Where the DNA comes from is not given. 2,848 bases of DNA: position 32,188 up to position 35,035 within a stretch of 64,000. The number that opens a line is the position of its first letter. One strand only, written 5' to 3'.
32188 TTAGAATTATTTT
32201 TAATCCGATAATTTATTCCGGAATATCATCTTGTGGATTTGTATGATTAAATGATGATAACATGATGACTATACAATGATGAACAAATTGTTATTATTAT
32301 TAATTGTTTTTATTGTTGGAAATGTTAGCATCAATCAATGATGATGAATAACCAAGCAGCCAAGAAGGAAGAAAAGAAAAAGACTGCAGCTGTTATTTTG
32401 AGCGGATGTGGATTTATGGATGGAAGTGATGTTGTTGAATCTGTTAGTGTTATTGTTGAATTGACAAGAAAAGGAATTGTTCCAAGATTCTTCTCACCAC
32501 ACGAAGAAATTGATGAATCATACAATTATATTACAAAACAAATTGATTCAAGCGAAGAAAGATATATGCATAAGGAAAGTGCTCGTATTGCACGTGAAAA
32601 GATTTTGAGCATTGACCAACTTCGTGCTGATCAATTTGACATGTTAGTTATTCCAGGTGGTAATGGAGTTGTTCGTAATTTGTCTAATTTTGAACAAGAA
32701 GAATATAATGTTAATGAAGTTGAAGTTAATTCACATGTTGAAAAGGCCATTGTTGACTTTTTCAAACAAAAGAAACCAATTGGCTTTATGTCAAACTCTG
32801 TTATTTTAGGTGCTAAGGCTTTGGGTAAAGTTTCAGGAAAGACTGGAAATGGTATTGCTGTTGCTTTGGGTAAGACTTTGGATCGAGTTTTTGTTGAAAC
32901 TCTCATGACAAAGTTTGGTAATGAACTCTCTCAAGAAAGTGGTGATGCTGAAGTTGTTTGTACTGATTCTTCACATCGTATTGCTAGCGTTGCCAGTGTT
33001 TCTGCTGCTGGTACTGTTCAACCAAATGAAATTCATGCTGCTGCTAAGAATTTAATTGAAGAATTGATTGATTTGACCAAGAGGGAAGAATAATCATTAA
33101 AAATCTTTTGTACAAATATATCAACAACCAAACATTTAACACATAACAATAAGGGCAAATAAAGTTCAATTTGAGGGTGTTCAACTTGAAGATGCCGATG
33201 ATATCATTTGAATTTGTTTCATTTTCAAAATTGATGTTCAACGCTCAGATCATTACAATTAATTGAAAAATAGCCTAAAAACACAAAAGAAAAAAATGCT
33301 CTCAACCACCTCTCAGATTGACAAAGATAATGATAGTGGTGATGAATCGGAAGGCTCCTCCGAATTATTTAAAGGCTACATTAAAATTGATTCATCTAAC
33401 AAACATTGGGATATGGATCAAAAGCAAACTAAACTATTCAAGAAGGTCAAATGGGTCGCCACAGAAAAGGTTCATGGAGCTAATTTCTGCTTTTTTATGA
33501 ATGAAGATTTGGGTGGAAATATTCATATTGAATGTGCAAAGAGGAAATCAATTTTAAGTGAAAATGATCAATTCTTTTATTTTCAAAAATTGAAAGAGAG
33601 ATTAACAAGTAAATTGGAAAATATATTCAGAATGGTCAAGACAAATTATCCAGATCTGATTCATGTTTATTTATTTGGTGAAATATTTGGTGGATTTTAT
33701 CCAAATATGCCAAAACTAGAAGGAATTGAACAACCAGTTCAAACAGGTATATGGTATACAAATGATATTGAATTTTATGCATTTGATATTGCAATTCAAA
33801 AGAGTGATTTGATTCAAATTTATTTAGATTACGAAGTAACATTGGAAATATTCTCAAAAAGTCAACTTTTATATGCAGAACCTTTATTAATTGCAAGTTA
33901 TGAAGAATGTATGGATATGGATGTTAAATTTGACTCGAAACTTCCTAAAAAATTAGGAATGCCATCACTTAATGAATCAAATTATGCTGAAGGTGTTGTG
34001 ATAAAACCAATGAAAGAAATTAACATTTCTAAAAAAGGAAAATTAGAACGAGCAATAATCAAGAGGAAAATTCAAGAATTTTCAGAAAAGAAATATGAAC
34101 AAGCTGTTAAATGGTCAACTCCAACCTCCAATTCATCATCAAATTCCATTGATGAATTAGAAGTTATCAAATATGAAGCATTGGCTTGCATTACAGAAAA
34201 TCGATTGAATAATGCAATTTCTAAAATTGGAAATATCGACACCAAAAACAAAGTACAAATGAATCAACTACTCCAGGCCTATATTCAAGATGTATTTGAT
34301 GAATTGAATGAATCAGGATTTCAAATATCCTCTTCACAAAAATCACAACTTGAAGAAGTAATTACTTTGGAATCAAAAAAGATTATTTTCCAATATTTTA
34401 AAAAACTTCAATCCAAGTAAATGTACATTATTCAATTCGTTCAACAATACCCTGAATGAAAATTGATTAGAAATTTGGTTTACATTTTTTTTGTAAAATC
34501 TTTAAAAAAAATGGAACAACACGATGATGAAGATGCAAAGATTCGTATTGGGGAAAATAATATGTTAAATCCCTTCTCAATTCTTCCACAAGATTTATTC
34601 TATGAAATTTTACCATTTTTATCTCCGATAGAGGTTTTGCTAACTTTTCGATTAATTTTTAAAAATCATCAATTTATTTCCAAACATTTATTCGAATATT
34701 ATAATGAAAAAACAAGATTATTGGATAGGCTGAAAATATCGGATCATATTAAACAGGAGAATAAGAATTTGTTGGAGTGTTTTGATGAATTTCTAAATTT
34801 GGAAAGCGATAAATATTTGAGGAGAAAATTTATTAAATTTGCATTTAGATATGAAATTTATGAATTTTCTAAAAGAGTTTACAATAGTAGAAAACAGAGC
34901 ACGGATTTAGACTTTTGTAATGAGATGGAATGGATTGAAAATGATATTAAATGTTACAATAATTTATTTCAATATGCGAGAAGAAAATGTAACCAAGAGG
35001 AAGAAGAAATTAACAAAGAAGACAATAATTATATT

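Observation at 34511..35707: F-box-like motif fused to a pseudo-GTPase (degenerate Ras/Rab fold)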

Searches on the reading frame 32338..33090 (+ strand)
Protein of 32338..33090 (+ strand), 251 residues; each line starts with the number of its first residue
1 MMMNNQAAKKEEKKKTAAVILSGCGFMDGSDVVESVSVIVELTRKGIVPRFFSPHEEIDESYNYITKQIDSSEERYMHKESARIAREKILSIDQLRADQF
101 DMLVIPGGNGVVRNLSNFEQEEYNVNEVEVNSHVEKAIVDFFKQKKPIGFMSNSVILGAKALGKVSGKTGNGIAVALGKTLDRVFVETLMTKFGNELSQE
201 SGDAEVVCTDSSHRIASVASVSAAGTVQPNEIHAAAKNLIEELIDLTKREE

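Call 3: search_protein_families(library=pfam, proteins=[window:32338-33090:+], max_evalue=1)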
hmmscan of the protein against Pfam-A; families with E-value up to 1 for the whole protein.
window:32338-33090:+ (251 aa): 3 families
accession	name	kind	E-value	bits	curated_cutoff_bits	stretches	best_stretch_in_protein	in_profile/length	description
PF19174.5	DUF5856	-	0.00084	20.8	34.6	1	51-96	6-50/94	Family of unknown function (DUF5856)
PF01965.30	DJ-1_PfpI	-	0.0017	18.6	26.6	1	90-117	52-79/165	DJ-1/PfpI family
PF18011.7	Catalase_C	-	0.027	14.5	24.6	1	96-175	53-124/150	C-terminal domain found in long catalases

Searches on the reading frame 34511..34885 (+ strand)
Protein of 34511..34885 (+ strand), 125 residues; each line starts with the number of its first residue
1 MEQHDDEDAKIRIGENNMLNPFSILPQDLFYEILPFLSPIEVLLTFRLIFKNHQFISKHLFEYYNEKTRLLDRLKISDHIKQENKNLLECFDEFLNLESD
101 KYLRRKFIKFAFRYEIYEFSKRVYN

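Call 11: search_protein_families(library=pfam, proteins=[window:34511-34885:+], max_evalue=10)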
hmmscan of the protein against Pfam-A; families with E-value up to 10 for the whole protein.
seq(125 aa): 0 families

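Call 12: search_solved_structures(query=window:34511-34885:+, max_evalue=10, show_alignments=4)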
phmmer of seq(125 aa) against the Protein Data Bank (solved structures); distinct sequences matched with E-value up to 10: 4.
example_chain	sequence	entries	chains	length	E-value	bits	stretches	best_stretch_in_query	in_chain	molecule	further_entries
8ydl_A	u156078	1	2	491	0.42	14.2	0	42-94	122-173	Fusion glycoprotein F2, F1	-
5mrc_R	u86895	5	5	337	2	12.1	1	47-112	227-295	bL27m | Large ribosomal subunit protein bL27m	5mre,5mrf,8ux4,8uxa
2g9z_A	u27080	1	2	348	2.2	11.9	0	61-102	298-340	thiamine pyrophosphokinase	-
3j6b_R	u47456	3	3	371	2.5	11.8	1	47-112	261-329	54S ribosomal protein L2, mitochondrial | Large ribosomal subunit protein bL27m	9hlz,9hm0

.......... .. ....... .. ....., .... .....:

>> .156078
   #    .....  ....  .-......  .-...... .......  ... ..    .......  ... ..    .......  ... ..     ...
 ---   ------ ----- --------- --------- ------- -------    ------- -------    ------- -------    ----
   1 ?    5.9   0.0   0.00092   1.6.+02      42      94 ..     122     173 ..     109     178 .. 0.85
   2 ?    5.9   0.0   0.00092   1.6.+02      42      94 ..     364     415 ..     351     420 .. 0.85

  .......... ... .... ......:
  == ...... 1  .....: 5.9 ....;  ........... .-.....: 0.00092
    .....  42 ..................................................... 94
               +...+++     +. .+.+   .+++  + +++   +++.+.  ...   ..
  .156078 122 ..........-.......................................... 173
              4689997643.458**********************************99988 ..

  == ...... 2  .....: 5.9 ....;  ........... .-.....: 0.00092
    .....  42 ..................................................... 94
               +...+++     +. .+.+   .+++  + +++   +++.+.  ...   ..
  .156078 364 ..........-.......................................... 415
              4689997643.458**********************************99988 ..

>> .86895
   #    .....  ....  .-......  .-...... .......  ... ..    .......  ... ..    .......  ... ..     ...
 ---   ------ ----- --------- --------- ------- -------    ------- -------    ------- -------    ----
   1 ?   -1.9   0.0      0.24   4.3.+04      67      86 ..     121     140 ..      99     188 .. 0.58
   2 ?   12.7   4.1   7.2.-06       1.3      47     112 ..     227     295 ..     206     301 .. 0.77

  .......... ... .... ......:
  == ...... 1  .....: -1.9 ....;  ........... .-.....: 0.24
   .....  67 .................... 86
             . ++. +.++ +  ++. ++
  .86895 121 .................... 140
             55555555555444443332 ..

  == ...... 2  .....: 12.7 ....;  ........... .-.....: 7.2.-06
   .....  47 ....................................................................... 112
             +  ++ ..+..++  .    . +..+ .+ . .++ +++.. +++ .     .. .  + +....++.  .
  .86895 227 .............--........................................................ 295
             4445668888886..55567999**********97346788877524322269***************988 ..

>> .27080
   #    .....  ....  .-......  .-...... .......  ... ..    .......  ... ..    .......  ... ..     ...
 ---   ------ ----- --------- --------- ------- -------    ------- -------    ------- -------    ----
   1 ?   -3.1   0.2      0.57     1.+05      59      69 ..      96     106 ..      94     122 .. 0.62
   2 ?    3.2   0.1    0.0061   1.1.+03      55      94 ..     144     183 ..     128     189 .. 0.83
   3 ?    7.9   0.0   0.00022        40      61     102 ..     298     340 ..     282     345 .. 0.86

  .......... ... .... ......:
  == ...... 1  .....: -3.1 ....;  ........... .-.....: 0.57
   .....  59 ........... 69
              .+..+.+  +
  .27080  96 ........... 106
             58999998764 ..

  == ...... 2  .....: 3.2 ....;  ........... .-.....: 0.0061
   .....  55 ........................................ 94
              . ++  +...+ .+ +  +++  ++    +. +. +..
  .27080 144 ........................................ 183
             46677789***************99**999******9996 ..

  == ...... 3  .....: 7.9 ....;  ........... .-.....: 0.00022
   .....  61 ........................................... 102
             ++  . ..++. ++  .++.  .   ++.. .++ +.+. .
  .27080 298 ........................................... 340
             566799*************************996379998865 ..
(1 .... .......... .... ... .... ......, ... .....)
